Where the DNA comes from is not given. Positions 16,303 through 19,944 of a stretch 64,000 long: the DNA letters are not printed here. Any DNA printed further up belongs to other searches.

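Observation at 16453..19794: Extra 1113-aa repeat protein between virB9 and virB10: possible split-off VirB10 N-terminus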

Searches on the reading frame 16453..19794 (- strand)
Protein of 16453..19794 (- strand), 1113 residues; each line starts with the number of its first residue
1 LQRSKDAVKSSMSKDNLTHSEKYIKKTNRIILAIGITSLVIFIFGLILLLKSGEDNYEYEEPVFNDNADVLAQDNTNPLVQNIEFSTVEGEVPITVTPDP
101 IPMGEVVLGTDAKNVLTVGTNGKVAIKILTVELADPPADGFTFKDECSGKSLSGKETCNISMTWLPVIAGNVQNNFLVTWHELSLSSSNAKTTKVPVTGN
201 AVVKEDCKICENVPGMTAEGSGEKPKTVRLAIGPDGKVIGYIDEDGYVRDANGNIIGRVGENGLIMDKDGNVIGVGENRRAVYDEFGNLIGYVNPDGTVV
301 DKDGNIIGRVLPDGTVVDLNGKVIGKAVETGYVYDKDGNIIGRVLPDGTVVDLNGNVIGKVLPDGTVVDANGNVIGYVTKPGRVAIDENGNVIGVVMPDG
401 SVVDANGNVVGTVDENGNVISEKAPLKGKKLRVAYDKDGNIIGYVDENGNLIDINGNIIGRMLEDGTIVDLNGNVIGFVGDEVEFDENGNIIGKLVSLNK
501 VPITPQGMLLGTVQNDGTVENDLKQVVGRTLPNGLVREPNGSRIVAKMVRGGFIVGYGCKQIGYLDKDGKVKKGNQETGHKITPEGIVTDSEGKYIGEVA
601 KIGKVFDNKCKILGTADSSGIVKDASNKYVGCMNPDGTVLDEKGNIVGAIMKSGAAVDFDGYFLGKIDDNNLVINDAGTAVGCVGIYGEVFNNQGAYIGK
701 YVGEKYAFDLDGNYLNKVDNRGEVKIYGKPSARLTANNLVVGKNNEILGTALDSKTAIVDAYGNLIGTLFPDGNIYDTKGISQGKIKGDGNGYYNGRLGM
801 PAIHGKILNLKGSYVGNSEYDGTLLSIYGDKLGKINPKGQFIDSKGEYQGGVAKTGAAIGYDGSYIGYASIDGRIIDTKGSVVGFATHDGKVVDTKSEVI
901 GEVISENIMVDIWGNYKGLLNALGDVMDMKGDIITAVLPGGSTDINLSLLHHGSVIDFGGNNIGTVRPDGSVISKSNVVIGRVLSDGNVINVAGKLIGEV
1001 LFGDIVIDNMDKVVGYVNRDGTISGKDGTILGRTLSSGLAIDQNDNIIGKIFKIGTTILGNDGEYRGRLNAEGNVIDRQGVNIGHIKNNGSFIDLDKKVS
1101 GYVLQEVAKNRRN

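Call 6: search_protein_families(library=pfam, proteins=[window:16453-19794:-], max_evalue=0.01)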
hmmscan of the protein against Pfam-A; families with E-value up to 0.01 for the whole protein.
window:16453-19794:- (1113 aa): 6 families
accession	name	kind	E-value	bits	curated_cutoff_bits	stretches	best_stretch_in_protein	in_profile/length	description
PF21785.3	Bflower_2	-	7.5e-61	203.3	38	8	238-327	11-96/112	5-fold beta-flower protein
PF12396.14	DUF3659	-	1.4e-25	89.3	24.8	1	293-344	8-55/61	Protein of unknown function (DUF3659)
PF21784.3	Bflower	-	6.7e-25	88.2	25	2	435-493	4-61/116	4-fold beta flower protein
PF05593.20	RHS_repeat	-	5.8e-15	55.7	22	0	283-316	1-38/38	RHS Repeat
PF08450.18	SGL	-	0.0011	19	26.3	0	357-395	183-219/246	SMP-30/Gluconolactonase/LRE-like region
PF15780.11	ASH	-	0.0042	17.7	27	0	103-174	16-84/98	Abnormal spindle-like microcephaly-assoc'd, ASPM-SPD-2-Hydin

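Call 8: find_encoding_contigs(protein=window:16453-19794:-, flank=10000, max_places=6)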
Protein window:16453-19794:- (1113 aa): no gene with exactly this product is on record in the collection.

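Call 9: find_encoding_contigs(protein=window:16453-19761:-, flank=10000, max_places=6)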
Protein window:16453-19761:- (1102 aa): 6 contigs read that carry it; 2 places shown.
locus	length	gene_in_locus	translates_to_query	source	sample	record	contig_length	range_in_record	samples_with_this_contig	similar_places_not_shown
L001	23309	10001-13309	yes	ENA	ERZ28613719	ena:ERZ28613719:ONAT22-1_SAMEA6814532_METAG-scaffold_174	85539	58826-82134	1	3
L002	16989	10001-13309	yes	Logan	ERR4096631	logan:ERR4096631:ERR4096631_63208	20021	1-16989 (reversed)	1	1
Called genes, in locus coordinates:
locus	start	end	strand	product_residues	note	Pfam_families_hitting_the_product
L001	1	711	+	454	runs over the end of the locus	-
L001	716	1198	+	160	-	-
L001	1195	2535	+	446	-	-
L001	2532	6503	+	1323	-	-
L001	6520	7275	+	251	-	PF04335:VirB8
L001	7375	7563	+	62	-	-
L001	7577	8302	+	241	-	PF04335:VirB8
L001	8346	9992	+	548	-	PF03524:CagX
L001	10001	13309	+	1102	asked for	-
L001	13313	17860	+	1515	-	PF12396:DUF3659 (faint), PF21784:Bflower (faint), PF21785:Bflower_2, PF03743:TrbI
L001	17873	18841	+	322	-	PF00437:T2SSE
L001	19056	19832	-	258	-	-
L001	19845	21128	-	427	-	-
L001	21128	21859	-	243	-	-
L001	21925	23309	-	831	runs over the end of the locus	-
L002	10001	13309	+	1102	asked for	-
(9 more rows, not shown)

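Call 11: find_homologous_proteins(query=window:16453-19761:-, max_evalue=0.00001)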
Query window:16453-19761:- (1102 aa): 1068 proteins with E <= 0.00001 among 8000 candidates; the best 120 are listed.
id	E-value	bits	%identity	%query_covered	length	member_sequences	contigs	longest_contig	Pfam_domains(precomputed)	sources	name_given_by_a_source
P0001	0.0e+0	1649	67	100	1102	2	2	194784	PF21784.4,PF05593.20,PF12396.15,PF21785.4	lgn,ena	-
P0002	0.0e+0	1616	66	100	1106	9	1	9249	PF21784.4,PF05593.20,PF12396.15,PF21785.4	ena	-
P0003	0.0e+0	1607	65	100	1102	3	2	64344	PF15780.12,PF21784.4,PF05593.20,PF12396.15,PF21785.4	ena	-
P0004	0.0e+0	1577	64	100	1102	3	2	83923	PF21784.4,PF05593.20,PF12396.15,PF21785.4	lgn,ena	-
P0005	0.0e+0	1518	62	100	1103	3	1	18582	PF21784.4,PF05593.20,PF12396.15,PF21785.4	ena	-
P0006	0.0e+0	1473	65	92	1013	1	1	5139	PF21784.4,PF05593.20,PF12396.15,PF21785.4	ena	-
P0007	0.0e+0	1446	61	100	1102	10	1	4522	PF21784.4,PF05593.20,PF12396.15,PF21785.4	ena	-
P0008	0.0e+0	1226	41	81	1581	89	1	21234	PF21784.4,PF05593.20,PF12396.15,PF21785.4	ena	-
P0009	0.0e+0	1174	39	84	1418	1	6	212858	PF21784.4,PF05593.20,PF12396.15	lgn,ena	-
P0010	0.0e+0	1165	37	81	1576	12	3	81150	PF21784.4,PF05593.20,PF12396.15,PF21785.4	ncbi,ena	-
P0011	0.0e+0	1164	61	79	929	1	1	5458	PF21784.4,PF05593.20,PF12396.15,PF21785.4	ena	-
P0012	0.0e+0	1143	41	81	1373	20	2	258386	PF21784.4,PF05593.20,PF12396.15,PF21785.4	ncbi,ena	-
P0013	0.0e+0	1111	41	81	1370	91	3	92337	PF21784.4,PF05593.20,PF12396.15,PF21785.4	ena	-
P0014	0.0e+0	1093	38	81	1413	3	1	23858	PF21784.4,PF05593.20,PF12396.15,PF21785.4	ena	-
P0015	0.0e+0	1092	40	80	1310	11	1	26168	PF21784.4,PF05593.20,PF12396.15,PF21785.4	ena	-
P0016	0.0e+0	1076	41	100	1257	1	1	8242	PF21784.4,PF05593.20,PF12396.15,PF21785.4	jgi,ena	-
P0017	0.0e+0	1062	42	100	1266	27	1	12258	PF21784.4,PF05593.20,PF12396.15,PF21785.4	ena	-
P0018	0.0e+0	1058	42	100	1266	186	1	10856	PF21784.4,PF05593.20,PF12396.15,PF21785.4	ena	-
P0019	0.0e+0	1053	39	80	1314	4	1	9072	PF21784.4,PF05593.20,PF12396.15,PF21785.4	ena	-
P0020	0.0e+0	1050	41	81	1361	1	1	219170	PF21784.4,PF05593.20,PF12396.15,PF21785.4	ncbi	-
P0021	0.0e+0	1047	39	100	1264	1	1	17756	PF21784.4,PF05593.20,PF12396.15,PF21785.4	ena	-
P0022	0.0e+0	1043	38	80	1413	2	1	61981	PF21784.4,PF12396.15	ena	-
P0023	0.0e+0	1040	38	100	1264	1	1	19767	PF21784.4,PF05593.20,PF12396.15,PF21785.4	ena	-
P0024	0.0e+0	1029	39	80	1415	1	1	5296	PF21784.4,PF05593.20,PF12396.15,PF21785.4,PF15535.13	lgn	-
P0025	0.0e+0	1028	39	80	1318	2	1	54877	PF21784.4,PF12396.15,PF21785.4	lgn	-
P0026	0.0e+0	1024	40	100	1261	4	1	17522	PF21784.4,PF05593.20,PF12396.15,PF21785.4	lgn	-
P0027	0.0e+0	1016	40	100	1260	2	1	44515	PF21784.4,PF05593.20,PF12396.15,PF21785.4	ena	-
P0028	0.0e+0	1016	41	100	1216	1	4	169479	PF21784.4,PF05593.20,PF12396.15,PF21785.4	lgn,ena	-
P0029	3.5e-297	1007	40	100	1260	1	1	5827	PF21784.4,PF05593.20,PF12396.15,PF21785.4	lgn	-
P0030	6.1e-296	1003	40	100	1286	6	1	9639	PF21784.4,PF05593.20,PF12396.15,PF21785.4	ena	-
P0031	8.7e-293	992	40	100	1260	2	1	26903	PF21784.4,PF05593.20,PF12396.15,PF21785.4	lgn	-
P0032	6.2e-286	970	44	100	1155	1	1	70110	PF21784.4,PF05593.20,PF12396.15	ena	-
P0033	6.8e-283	960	41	100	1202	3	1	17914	PF21784.4,PF05593.20,PF12396.15,PF21785.4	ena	-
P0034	3.5e-282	957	42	100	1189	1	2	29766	PF21784.4,PF05593.20,PF12396.15,PF21785.4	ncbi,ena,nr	ncbi:MAG: DUF3659 domain-containing protein [Alphaproteobacteria bacterium]|nr:DUF3659 domain-contai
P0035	1.6e-271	922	70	51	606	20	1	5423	PF21784.4,PF05593.20,PF12396.15,PF21785.4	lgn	-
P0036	8.4e-232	790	60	52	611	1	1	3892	PF21784.4,PF05593.20,PF12396.15,PF21785.4,PF04519.20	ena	-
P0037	5.1e-228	778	61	52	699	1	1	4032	PF20606.4,PF21784.4,PF05593.20,PF12396.15,PF21785.4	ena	-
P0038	1.4e-220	753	54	57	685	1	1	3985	PF21784.4,PF05593.20,PF12396.15,PF21785.4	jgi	-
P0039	5.2e-212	725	34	90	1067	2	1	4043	PF21784.4,PF12396.15,PF21785.4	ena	-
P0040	2.3e-206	706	62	45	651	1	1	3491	PF21784.4,PF05593.20,PF12396.15,PF21785.4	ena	-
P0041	1.1e-197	677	32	72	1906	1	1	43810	PF21784.4,PF05593.20,PF12396.15,PF21785.4,PF03743.20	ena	-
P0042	3.7e-157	543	40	68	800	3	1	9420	PF21784.4,PF12396.15,PF21785.4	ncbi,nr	ncbi:MAG: DUF3659 domain-containing protein, partial [Alphaproteobacteria bacterium]|nr:DUF3659 doma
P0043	5.2e-155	536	37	40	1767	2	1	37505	PF21784.4,PF05593.20,PF12396.15,PF21785.4,PF03743.20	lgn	-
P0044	1.6e-154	535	25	80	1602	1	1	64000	PF21784.4,PF12396.15,PF21785.4,PF03743.20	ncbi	-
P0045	3.0e-154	534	31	79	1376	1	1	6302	PF21784.4,PF05593.20,PF12396.15,PF21785.4,PF03743.20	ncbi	-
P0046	4.4e-154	533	31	62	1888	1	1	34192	PF21784.4,PF12396.15,PF21785.4,PF03743.20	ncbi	-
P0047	1.4e-153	531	41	71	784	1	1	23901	PF21784.4,PF05593.20,PF12396.15,PF21785.4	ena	-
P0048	1.2e-146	508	37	37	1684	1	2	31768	PF21784.4,PF05593.20,PF12396.15,PF21785.4,PF03743.20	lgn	-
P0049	3.9e-146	507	26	78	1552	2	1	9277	PF21784.4,PF12396.15,PF21785.4,PF03743.20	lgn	-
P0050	1.1e-145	505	26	78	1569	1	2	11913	PF21784.4,PF12396.15,PF21785.4,PF03743.20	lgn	-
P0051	3.7e-144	500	24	79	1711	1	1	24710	PF21784.4,PF12396.15,PF21785.4,PF03743.20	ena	-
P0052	2.7e-142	494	35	40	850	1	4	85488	PF21784.4,PF05593.20,PF12396.15,PF21785.4,PF03743.20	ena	-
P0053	5.2e-142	493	25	80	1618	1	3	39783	PF21784.4,PF12396.15,PF21785.4,PF03743.20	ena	-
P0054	1.9e-141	491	25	80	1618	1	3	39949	PF21784.4,PF12396.15,PF21785.4,PF03743.20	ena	-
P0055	2.5e-139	484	25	80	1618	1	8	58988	PF21784.4,PF12396.15,PF21785.4,PF03743.20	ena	-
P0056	9.2e-139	482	25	80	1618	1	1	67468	PF21784.4,PF12396.15,PF21785.4,PF03743.20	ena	-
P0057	1.8e-133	465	25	79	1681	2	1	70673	PF21784.4,PF05593.20,PF12396.15,PF21785.4,PF03743.20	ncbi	-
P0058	4.6e-133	463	27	78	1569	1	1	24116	PF21784.4,PF12396.15,PF21785.4,PF03743.20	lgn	-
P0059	5.3e-133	463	27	78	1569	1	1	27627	PF21784.4,PF12396.15,PF21785.4,PF03743.20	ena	-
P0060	9.8e-133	462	25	79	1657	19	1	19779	PF21784.4,PF05593.20,PF12396.15,PF21785.4,PF03743.20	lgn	-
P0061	1.2e-132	462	26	78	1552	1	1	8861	PF21784.4,PF12396.15,PF21785.4,PF03743.20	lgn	-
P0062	1.3e-132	462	26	78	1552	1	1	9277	PF21784.4,PF12396.15,PF21785.4,PF03743.20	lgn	-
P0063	1.4e-132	462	26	78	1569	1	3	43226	PF21784.4,PF12396.15,PF21785.4,PF03743.20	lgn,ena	-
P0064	1.7e-132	462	26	78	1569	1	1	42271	PF21784.4,PF12396.15,PF21785.4,PF03743.20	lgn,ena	-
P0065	2.4e-132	461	27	78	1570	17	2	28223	PF21784.4,PF12396.15,PF21785.4,PF03743.20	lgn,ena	-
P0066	2.6e-132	461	27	78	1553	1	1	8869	PF21784.4,PF12396.15,PF21785.4,PF03743.20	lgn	-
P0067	3.0e-132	461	26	78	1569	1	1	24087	PF21784.4,PF12396.15,PF21785.4,PF03743.20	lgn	-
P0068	3.0e-132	461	26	78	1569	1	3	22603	PF21784.4,PF12396.15,PF21785.4,PF03743.20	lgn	-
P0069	3.2e-132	461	26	78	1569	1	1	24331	PF21784.4,PF12396.15,PF21785.4,PF03743.20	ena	-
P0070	3.6e-132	460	27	78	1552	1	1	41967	PF21784.4,PF12396.15,PF21785.4,PF03743.20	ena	-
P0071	5.3e-132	460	27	78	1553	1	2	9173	PF21784.4,PF12396.15,PF21785.4,PF03743.20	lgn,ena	-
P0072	6.1e-132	460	27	78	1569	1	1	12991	PF21784.4,PF12396.15,PF21785.4,PF03743.20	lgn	-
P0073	6.1e-132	460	26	78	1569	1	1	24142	PF21784.4,PF12396.15,PF21785.4,PF03743.20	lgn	-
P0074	6.2e-132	460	27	78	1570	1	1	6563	PF21784.4,PF12396.15,PF21785.4,PF03743.20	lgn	-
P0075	6.2e-132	460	27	78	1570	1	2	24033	PF21784.4,PF12396.15,PF21785.4,PF03743.20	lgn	-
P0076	6.2e-132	460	27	78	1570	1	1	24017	PF21784.4,PF12396.15,PF21785.4,PF03743.20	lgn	-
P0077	6.2e-132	460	27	78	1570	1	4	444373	PF21784.4,PF12396.15,PF21785.4,PF03743.20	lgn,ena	-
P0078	6.2e-132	460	27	78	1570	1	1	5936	PF21784.4,PF12396.15,PF21785.4,PF03743.20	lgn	-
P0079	9.9e-132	459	26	78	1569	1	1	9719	PF21784.4,PF12396.15,PF21785.4,PF03743.20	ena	-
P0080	1.0e-131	459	26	78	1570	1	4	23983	PF21784.4,PF12396.15,PF21785.4,PF03743.20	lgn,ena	-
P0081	1.0e-131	459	26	78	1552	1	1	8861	PF21784.4,PF12396.15,PF21785.4,PF03743.20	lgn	-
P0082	1.0e-131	459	26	78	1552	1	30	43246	PF21784.4,PF12396.15,PF21785.4,PF03743.20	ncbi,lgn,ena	-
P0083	1.0e-131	459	26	78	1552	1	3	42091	PF21784.4,PF12396.15,PF21785.4,PF03743.20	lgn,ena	-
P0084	1.8e-131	458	26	78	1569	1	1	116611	PF21784.4,PF12396.15,PF21785.4,PF03743.20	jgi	-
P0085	1.8e-131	458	26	78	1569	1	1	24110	PF21784.4,PF12396.15,PF21785.4,PF03743.20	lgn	-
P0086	1.8e-131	458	26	78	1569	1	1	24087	PF21784.4,PF12396.15,PF21785.4,PF03743.20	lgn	-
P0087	1.8e-131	458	26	78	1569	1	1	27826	PF21784.4,PF12396.15,PF21785.4,PF03743.20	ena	-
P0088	1.8e-131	458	26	78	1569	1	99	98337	PF21784.4,PF12396.15,PF21785.4,PF03743.20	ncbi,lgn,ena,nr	ncbi:MAG TPA: hypothetical protein IAD29_04725 [Candidatus Scatocola faecigallinarum]|nr:hypothetica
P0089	1.8e-131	458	26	78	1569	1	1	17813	PF21784.4,PF12396.15,PF21785.4,PF03743.20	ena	-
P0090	1.8e-131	458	26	78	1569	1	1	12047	PF21784.4,PF12396.15,PF21785.4,PF03743.20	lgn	-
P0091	1.8e-131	458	26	78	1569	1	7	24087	PF21784.4,PF12396.15,PF21785.4,PF03743.20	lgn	-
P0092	1.8e-131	458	26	78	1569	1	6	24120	PF21784.4,PF12396.15,PF21785.4,PF03743.20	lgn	-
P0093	1.8e-131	458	26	78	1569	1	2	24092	PF21784.4,PF12396.15,PF21785.4,PF03743.20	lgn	-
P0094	1.8e-131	458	26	78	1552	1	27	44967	PF21784.4,PF12396.15,PF21785.4,PF03743.20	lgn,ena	-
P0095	1.9e-131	458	27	78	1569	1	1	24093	PF21784.4,PF12396.15,PF21785.4,PF03743.20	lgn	-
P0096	1.9e-131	458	27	78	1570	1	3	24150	PF21784.4,PF12396.15,PF21785.4,PF03743.20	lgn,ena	-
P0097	1.9e-131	458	27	78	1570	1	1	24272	PF21784.4,PF12396.15,PF21785.4,PF03743.20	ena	-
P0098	2.0e-131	458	26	78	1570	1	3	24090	PF21784.4,PF12396.15,PF21785.4,PF03743.20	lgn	-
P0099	2.2e-131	458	26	78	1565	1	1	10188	PF21784.4,PF12396.15,PF21785.4,PF03743.20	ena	-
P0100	2.3e-131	458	26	78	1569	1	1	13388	PF21784.4,PF12396.15,PF21785.4,PF03743.20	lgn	-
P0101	2.3e-131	458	26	78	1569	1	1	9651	PF21784.4,PF12396.15,PF21785.4,PF03743.20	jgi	-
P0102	2.3e-131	458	26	78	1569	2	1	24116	PF21784.4,PF12396.15,PF21785.4,PF03743.20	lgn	-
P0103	2.3e-131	458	26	78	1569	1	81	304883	PF21784.4,PF12396.15,PF21785.4,PF03743.20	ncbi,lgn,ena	-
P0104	4.9e-131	457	26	78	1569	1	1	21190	PF21784.4,PF12396.15,PF21785.4,PF03743.20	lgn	-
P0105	4.9e-131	457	27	78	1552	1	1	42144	PF21784.4,PF12396.15,PF21785.4,PF03743.20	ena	-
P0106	6.5e-131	456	26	78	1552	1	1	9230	PF21784.4,PF12396.15,PF21785.4,PF03743.20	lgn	-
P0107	8.8e-131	456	26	78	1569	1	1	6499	PF21784.4,PF12396.15,PF21785.4,PF03743.20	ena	-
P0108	1.1e-130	456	27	78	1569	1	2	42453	PF21784.4,PF12396.15,PF21785.4,PF03743.20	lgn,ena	-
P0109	1.3e-130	455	27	78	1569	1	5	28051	PF21784.4,PF12396.15,PF21785.4,PF03743.20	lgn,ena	-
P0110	1.4e-130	455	26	78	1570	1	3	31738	PF21784.4,PF12396.15,PF21785.4,PF03743.20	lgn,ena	-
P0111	1.4e-130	455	26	78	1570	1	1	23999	PF21784.4,PF12396.15,PF21785.4,PF03743.20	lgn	-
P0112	1.4e-130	455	26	78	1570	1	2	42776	PF21784.4,PF12396.15,PF21785.4,PF03743.20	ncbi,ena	-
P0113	1.5e-130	455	26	78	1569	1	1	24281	PF21784.4,PF12396.15,PF21785.4,PF03743.20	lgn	-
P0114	1.6e-130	455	26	78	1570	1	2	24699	PF21784.4,PF12396.15,PF21785.4,PF03743.20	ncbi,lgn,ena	-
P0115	1.6e-130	455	26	78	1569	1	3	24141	PF21784.4,PF12396.15,PF21785.4,PF03743.20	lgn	-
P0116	1.8e-130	455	27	78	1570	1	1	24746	PF21784.4,PF12396.15,PF21785.4,PF03743.20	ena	-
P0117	2.0e-130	455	27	78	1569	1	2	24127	PF21784.4,PF12396.15,PF21785.4,PF03743.20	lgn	-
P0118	2.1e-130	455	26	78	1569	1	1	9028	PF21784.4,PF12396.15,PF21785.4,PF03743.20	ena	-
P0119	2.1e-130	455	27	78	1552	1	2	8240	PF21784.4,PF12396.15,PF21785.4,PF03743.20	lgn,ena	-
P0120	2.3e-130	454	26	78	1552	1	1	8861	PF21784.4,PF12396.15,PF21785.4,PF03743.20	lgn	-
